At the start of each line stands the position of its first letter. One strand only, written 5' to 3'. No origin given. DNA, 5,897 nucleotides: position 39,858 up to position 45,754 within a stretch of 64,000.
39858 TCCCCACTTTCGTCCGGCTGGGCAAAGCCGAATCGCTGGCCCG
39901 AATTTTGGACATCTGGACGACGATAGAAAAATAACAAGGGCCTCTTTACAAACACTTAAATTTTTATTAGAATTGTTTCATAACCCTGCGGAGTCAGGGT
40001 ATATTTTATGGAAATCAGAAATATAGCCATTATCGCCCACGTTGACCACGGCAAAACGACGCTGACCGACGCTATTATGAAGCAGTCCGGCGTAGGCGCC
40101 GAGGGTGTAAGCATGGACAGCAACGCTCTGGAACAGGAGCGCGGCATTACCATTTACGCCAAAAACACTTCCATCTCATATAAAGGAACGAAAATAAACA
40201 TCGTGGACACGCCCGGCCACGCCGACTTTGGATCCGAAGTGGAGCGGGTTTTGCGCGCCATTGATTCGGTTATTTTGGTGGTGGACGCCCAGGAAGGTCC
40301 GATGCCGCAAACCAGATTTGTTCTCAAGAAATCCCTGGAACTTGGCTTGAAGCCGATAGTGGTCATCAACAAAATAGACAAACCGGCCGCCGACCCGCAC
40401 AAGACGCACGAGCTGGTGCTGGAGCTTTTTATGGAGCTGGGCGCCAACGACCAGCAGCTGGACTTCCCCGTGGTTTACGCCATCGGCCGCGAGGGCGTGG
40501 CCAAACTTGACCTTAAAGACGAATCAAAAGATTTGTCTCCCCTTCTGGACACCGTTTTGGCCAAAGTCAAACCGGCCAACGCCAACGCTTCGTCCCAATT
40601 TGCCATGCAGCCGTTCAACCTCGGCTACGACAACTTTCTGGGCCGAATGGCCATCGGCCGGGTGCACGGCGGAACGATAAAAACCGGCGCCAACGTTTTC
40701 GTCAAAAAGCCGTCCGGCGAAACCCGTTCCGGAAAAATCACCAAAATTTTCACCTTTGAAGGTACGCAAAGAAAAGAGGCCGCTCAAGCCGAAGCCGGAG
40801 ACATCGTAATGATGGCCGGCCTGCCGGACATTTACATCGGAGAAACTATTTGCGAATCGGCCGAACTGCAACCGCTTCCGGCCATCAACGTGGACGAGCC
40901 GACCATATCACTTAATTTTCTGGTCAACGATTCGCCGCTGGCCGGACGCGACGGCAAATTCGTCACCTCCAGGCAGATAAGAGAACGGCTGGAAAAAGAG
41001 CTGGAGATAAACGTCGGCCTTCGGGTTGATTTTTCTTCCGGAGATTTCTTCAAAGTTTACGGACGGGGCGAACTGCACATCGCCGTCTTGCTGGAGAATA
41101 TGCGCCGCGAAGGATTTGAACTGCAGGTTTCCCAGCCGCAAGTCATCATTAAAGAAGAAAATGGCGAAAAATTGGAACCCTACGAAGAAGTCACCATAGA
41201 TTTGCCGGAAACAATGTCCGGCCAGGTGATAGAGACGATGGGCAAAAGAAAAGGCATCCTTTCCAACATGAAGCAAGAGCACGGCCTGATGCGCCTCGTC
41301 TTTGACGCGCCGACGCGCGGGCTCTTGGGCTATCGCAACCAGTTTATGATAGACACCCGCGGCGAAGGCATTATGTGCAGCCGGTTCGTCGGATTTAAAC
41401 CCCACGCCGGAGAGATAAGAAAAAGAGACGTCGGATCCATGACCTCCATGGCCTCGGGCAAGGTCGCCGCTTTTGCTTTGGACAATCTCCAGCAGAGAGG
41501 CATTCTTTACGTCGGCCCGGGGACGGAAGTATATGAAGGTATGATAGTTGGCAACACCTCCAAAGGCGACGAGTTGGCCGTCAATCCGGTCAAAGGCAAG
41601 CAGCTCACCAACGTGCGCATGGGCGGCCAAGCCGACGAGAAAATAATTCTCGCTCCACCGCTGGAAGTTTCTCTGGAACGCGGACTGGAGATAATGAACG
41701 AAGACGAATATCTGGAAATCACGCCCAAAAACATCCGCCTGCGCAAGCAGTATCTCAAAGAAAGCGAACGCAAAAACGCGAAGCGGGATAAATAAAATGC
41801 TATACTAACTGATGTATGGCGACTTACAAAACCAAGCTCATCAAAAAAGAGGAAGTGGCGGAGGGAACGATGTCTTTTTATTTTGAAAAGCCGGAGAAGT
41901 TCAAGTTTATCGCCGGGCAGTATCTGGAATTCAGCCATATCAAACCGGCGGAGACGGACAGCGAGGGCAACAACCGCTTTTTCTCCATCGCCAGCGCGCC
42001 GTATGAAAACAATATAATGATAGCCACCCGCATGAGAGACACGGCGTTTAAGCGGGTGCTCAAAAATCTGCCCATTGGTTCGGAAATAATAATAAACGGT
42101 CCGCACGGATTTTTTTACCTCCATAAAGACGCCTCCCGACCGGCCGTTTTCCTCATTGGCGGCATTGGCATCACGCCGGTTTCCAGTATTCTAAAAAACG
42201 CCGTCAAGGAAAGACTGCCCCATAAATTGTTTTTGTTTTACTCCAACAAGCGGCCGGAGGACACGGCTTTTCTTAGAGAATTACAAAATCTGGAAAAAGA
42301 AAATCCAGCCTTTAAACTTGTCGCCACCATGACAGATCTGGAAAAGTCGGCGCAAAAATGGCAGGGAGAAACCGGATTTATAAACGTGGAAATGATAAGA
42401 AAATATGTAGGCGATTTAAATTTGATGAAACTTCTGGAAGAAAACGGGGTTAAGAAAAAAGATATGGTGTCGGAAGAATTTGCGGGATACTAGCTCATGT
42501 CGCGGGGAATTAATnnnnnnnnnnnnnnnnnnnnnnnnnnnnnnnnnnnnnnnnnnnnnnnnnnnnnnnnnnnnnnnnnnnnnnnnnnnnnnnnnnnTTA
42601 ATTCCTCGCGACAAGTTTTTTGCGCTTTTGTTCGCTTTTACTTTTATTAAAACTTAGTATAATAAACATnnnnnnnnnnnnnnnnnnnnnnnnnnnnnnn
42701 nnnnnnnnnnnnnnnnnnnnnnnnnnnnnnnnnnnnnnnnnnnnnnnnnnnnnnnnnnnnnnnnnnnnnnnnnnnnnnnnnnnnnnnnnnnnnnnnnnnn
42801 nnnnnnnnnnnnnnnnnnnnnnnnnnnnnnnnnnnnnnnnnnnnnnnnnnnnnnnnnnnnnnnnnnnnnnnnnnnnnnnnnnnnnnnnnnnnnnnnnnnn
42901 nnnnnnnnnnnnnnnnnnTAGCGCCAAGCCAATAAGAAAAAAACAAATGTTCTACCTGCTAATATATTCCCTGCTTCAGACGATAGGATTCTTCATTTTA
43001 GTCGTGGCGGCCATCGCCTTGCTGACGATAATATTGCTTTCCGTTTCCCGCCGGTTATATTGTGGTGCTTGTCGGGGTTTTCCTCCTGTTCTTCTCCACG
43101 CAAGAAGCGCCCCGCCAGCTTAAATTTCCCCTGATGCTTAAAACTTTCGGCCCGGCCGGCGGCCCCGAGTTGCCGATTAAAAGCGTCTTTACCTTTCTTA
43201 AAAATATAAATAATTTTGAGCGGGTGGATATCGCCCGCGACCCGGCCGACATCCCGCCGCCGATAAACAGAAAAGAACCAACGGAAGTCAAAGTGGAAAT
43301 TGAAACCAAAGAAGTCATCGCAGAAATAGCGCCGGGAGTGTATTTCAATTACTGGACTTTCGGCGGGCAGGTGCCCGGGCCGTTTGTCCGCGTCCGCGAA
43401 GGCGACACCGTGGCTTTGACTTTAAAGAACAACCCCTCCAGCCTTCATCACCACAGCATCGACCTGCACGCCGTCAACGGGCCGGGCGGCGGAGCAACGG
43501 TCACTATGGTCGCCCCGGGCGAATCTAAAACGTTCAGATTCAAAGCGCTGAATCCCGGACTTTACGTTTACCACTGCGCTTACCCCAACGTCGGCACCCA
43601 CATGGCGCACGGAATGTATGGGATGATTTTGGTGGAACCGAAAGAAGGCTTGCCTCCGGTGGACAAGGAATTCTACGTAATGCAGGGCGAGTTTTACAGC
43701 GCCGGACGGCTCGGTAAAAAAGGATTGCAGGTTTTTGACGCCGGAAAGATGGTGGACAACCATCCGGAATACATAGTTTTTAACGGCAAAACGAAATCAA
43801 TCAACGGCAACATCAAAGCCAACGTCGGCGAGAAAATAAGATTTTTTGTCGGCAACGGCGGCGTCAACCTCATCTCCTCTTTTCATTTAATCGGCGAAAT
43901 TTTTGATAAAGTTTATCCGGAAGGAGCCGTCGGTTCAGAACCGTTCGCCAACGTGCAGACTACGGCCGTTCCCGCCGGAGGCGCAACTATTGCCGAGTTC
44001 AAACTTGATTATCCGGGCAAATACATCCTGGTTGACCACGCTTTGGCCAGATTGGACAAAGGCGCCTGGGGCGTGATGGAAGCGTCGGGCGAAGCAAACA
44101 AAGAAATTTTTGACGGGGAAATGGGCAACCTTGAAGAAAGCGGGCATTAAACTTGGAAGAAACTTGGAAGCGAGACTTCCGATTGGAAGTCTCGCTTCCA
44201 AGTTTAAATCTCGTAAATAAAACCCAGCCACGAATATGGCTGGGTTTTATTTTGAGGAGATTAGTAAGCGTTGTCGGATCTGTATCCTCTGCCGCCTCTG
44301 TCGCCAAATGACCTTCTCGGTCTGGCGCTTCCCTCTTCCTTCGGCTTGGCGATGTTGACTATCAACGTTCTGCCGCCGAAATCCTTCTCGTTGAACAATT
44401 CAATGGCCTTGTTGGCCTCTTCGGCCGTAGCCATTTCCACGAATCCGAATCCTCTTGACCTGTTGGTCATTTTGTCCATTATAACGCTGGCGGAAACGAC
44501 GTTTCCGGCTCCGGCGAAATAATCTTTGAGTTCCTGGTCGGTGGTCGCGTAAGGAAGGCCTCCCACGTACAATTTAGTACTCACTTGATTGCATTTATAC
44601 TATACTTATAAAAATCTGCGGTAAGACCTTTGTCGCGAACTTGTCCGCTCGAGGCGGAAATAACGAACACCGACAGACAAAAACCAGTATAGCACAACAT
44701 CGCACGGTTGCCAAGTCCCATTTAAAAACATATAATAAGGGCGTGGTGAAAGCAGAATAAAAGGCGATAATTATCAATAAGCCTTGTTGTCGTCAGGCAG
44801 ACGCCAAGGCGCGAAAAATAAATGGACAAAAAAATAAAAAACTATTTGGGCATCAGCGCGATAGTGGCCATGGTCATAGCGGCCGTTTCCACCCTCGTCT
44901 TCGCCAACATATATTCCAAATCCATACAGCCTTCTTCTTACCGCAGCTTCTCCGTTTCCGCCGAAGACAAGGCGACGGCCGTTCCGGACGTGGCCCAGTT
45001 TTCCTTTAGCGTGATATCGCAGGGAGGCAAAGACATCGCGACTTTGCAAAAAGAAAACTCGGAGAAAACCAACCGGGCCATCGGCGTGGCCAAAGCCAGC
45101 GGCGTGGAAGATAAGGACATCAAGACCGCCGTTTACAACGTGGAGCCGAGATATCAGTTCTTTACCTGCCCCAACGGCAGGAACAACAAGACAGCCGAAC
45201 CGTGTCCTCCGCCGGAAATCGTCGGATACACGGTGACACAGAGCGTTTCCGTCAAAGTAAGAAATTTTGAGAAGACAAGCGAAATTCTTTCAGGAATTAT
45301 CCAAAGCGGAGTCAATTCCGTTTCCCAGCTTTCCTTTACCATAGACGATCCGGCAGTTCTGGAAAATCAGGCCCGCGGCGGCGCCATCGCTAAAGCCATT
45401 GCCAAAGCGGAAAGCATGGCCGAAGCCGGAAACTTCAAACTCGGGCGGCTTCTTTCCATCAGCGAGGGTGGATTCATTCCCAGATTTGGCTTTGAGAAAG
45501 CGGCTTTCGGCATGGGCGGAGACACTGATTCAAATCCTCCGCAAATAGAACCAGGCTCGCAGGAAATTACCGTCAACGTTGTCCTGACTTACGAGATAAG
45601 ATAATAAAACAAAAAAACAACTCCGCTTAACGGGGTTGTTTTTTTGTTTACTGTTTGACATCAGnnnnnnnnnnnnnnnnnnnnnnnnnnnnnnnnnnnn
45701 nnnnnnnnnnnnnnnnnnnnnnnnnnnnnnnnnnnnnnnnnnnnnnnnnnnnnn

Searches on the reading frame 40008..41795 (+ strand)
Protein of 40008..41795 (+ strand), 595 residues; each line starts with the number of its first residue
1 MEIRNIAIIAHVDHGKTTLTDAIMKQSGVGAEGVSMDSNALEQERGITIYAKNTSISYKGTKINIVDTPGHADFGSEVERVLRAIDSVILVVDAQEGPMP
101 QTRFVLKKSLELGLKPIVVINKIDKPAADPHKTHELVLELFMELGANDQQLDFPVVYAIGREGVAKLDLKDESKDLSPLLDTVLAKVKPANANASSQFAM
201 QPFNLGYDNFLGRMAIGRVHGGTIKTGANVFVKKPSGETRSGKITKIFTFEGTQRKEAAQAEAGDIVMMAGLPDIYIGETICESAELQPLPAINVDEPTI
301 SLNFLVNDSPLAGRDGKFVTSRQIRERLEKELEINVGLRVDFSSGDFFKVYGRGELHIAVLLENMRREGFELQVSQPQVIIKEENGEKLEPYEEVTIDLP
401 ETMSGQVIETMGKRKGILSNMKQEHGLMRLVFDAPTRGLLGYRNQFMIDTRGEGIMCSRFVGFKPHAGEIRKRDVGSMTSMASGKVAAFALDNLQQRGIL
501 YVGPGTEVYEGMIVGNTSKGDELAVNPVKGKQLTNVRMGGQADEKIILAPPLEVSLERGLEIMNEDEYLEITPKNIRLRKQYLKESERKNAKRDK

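Call 8: search_protein_families(library=pfam, proteins=[window:40008-41795:+], max_evalue=0.001)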
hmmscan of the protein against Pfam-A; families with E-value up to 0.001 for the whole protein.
window:40008-41795:+ (595 aa): 8 families
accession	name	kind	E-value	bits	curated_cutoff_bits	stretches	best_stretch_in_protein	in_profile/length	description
PF00009.33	GTP_EFTU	-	4.2e-52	176.9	26.5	1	2-184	2-183/188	Elongation factor Tu GTP binding domain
PF21018.2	BipA_C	-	7.8e-38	129.1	23.8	1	476-584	2-109/110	TypA/BipA C-terminal domain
PF00679.30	EFG_C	-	1.3e-18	67.3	27.9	1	388-472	2-87/89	Elongation factor G C-terminus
PF03144.31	GTP_EFTU_D2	-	1.4e-11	45.1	30.3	1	212-282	1-73/73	Elongation factor Tu domain 2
PF22042.2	EF-G_D2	-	2.1e-08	34.6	27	1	203-283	7-83/84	Elongation factor G domain 2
PF01926.29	MMR_HSR1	-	5.9e-08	33.2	21.9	1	6-122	2-113/113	50S ribosome-binding GTPase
PF02421.24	FeoB_N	-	5.8e-05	23.1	27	1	45-133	31-125/156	Ferrous iron transport protein B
PF00735.24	Septin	-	0.00056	19.7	26.2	0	6-74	7-75/280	Septin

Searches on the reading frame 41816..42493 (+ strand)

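Call 8: search_protein_families(library=pfam, proteins=[window:41816-42493:+], max_evalue=0.001)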
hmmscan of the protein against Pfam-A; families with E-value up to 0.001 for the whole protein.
window:41816-42493:+ (225 aa): 2 families
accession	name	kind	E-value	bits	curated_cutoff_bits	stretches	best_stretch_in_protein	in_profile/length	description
PF00175.26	NAD_binding_1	-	1.7e-14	54.8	22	1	113-199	2-87/109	Oxidoreductase NAD-binding domain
PF00970.30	FAD_binding_6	-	6.1e-05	23.7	21.1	1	6-100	2-97/99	Oxidoreductase FAD-binding domain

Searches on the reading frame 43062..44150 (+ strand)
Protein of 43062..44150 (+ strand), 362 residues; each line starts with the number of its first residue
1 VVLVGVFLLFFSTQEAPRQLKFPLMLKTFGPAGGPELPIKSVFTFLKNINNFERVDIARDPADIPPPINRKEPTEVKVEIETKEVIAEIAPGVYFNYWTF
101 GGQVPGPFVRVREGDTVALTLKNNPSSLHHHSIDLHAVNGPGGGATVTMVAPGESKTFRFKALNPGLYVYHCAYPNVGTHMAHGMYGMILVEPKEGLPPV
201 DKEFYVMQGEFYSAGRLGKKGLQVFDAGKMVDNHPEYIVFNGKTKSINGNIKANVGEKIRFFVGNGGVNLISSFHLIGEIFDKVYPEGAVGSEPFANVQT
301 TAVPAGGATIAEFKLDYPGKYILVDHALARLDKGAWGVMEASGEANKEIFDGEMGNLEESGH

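Call 8: search_protein_families(library=pfam, proteins=[window:43062-44150:+], max_evalue=0.001)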
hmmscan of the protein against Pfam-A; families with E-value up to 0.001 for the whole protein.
window:43062-44150:+ (362 aa): 3 families
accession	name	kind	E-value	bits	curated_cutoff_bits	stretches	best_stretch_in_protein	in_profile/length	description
PF07732.21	Cu-oxidase_3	-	5.4e-15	55.9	21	1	95-195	15-118/119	Multicopper oxidase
PF07731.20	Cu-oxidase_2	-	7.9e-14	52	20.4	1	107-194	33-136/137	Multicopper oxidase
PF13473.12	Cupredoxin_1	-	0.00012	22.5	27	0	109-176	37-96/104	Cupredoxin-like domain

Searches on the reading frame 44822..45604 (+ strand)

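Call 8: search_protein_families(library=pfam, proteins=[window:44822-45604:+], max_evalue=0.001)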
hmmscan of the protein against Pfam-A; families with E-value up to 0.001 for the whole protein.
window:44822-45604:+ (260 aa): 1 family
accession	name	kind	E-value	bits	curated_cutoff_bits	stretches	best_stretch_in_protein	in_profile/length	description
PF04402.19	SIMPL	-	4.9e-45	154.7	25.2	1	44-257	2-205/205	Protein of unknown function (DUF541)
